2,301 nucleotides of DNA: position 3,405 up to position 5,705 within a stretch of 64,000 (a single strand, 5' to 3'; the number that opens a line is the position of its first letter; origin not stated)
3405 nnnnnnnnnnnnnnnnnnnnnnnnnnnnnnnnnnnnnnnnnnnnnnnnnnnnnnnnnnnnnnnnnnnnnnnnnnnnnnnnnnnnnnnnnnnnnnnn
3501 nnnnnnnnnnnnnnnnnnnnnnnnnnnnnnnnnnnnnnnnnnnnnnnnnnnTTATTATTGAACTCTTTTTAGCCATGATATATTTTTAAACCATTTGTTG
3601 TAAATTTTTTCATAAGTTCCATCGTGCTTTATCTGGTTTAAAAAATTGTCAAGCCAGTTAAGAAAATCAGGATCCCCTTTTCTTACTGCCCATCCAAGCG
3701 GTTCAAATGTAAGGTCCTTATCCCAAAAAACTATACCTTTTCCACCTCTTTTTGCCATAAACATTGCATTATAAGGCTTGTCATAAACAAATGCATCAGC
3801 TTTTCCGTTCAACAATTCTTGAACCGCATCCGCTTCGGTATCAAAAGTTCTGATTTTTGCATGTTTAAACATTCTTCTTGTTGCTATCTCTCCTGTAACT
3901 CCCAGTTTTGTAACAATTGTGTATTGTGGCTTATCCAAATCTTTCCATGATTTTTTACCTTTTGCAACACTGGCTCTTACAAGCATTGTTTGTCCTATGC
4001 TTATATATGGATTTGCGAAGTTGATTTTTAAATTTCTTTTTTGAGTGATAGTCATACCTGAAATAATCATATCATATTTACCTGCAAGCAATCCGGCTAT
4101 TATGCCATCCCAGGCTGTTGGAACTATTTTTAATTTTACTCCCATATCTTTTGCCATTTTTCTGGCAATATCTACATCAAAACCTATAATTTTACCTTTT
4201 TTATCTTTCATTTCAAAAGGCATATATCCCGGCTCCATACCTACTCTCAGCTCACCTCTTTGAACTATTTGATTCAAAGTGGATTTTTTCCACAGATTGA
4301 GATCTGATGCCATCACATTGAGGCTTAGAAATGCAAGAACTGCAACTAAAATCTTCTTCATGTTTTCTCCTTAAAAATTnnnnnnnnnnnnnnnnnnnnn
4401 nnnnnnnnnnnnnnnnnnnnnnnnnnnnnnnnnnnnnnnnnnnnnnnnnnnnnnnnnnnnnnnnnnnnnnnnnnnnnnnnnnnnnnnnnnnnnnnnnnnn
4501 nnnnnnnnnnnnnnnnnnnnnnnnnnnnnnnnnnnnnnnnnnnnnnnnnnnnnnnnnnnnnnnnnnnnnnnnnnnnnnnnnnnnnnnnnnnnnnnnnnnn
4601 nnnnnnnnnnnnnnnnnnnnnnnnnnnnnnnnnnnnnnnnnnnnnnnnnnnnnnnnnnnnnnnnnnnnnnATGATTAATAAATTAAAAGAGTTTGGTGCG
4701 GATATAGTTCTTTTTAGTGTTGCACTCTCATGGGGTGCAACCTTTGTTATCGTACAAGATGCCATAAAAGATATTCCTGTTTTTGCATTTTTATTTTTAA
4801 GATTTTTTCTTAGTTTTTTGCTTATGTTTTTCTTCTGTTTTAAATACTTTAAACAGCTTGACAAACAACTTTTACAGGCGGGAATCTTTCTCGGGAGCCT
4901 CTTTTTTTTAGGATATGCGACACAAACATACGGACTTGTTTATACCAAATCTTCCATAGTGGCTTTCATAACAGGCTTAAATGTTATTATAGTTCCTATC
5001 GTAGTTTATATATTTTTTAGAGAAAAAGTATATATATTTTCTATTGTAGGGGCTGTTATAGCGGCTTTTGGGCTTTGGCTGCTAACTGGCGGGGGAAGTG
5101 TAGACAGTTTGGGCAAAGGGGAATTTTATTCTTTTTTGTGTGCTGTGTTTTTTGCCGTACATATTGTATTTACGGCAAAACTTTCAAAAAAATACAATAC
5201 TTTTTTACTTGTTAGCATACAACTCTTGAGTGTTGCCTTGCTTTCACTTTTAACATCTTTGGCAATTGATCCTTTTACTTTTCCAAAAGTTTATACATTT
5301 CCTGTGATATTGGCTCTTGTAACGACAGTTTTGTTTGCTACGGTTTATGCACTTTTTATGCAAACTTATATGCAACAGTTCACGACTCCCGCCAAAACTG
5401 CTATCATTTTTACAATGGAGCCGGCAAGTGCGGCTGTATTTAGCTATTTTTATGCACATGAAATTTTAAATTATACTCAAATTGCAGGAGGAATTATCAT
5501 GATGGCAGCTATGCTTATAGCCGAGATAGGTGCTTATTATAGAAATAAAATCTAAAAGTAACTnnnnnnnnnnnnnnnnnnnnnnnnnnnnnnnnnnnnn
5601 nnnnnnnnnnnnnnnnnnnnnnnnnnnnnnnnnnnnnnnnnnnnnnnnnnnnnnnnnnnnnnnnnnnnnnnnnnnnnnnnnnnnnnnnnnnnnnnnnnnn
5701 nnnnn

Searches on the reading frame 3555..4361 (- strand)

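Call 13: search_protein_families(library=pfam, proteins=[window:3555-4361:-])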
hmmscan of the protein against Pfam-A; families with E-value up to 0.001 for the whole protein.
window:3555-4361:- (268 aa): 3 families
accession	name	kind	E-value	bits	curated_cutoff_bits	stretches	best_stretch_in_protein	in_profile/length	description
PF00497.25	SBP_bac_3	-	3.3e-46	156.8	26.4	1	38-259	1-131/132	Bacterial extracellular solute-binding proteins, family 3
PF10613.14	Lig_chan-Glu_bd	-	1e-10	42.1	30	1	56-130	40-113/115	Ligated ion channel L-glutamate- and glycine-binding site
PF13531.11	SBP_bac_11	-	0.0001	22.6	25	0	64-168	15-127/227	Bacterial extracellular solute-binding protein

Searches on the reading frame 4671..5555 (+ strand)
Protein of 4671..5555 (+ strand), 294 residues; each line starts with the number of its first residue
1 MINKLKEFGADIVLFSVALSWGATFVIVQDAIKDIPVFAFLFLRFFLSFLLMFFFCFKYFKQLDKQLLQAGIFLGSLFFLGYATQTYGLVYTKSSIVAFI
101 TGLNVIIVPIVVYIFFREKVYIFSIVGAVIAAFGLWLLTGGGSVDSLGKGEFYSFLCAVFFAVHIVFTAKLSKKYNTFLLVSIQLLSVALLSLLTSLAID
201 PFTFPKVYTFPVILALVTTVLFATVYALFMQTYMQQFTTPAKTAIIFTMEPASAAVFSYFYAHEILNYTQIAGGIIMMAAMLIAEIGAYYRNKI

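Call 13: search_protein_families(library=pfam, proteins=[window:4671-5555:+])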
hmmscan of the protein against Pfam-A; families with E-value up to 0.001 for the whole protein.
window:4671-5555:+ (294 aa): 1 family
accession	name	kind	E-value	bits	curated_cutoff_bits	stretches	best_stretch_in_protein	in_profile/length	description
PF00892.27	EamA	-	6.9e-31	107.8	28.2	2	11-139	4-134/135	EamA-like transporter family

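Call 14: search_protein_families(library=ncbifam, proteins=[window:4671-5555:+])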
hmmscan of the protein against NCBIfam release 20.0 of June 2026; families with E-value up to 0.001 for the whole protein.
window:4671-5555:+ (294 aa): 2 families
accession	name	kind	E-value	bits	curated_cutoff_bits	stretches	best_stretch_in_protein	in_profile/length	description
TIGR00950.1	2A78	equivalog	3.2e-14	53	230.2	1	21-282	1-264/264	carboxylate/amino acid/amine transporter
NF008432.0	PRK11272.1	equivalog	3.7e-07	29.7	270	1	14-284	15-286/294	drug/metabolite exporter YedA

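Call 21: find_encoding_contigs(protein=window:4671-5555:+, flank=6000, max_places=4)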
Protein window:4671-5555:+ (294 aa): 1 contig read that carries it; 1 place shown.
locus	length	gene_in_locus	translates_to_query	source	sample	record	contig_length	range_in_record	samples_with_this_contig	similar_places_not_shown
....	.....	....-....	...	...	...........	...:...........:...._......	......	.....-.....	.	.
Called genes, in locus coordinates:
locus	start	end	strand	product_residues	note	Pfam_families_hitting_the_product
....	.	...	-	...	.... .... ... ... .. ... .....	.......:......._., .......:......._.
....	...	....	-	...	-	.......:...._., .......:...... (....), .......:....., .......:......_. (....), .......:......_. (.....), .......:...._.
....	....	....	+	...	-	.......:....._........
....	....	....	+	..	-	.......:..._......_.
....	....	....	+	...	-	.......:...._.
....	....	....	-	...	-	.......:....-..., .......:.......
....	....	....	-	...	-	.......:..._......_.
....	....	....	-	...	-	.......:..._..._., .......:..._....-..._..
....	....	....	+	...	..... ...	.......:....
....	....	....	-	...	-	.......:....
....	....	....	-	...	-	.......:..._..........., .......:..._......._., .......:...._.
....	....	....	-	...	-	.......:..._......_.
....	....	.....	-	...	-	-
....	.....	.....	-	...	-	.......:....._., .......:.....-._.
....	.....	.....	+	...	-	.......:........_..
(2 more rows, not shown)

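Call 35: find_homologous_proteins(query=window:4671-5555:+, max_evalue=1e-30)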
Query window:4671-5555:+ (294 aa): 872 proteins with E <= 1e-30 among 8000 candidates; the best 120 are listed.
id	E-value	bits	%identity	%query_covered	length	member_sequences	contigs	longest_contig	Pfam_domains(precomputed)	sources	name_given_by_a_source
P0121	6.5e-177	605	100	100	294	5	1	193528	PF00892.27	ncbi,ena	-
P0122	2.2e-156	538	87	99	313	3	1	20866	PF00892.27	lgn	-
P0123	4.0e-150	517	82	100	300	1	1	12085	PF00892.27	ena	-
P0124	1.4e-147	509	81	100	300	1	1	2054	PF00892.27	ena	-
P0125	1.9e-146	505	80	100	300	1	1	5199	PF00892.27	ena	-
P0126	3.3e-146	504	80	100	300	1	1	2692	PF00892.27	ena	-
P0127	1.5e-142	492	79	99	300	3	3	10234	PF00892.27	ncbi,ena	-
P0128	2.4e-142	492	77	100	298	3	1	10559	PF00892.27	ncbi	-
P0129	3.7e-142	491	79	100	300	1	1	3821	PF00892.27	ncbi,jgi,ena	-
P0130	6.3e-142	490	81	94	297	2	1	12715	PF00892.27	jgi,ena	-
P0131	4.5e-137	474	74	100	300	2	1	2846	PF00892.27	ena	-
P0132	1.2e-135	470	75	100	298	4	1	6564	PF00892.27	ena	-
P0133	1.4e-135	470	79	98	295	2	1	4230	PF00892.27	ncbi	-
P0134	2.3e-135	469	75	100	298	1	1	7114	PF00892.27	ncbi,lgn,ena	-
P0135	9.0e-135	467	75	99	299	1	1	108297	PF00892.27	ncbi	-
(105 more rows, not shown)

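Call 36: find_encoding_contigs(protein=P0122, flank=3000, max_places=2)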
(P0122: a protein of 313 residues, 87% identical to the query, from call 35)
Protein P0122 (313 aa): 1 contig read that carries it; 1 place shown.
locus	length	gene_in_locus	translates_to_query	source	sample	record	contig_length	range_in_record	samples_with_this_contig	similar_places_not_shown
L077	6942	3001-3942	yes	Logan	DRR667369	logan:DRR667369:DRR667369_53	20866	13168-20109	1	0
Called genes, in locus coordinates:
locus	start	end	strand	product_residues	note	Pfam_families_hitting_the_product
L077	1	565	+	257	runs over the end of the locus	PF02873:MurB_C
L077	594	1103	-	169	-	PF00578:AhpC-TSA, PF08534:Redoxin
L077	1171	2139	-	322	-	PF00528:BPD_transp_1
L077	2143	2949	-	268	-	PF00497:SBP_bac_3, PF10613:Lig_chan-Glu_bd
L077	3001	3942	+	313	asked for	PF00892:EamA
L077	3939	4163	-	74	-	PF15361:RIC3 (weak), PF09851:SHOCT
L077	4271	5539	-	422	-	PF06808:DctM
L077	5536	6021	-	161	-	PF04290:DctQ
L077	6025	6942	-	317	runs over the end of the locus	PF03480:DctP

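Call 37: find_encoding_contigs(protein=P0123, flank=3000, max_places=2)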
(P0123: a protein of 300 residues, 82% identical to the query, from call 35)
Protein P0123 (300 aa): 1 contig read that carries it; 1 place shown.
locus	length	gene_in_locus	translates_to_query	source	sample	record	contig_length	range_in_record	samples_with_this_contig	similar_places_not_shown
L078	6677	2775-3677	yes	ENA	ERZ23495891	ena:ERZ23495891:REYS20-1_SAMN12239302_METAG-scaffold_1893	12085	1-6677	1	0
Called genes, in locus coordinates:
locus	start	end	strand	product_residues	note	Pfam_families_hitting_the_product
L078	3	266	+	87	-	?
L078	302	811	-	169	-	PF00578:AhpC-TSA, PF08534:Redoxin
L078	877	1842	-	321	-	PF00528:BPD_transp_1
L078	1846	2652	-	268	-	PF00497:SBP_bac_3, PF10613:Lig_chan-Glu_bd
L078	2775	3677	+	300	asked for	PF00892:EamA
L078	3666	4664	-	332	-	PF00814:TsaD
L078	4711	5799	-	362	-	PF02670:DXP_reductoisom, PF08436:DXP_redisom_C, PF13288:DXPR_C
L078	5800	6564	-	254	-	PF01148:CTP_transf_1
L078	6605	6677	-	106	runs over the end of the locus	-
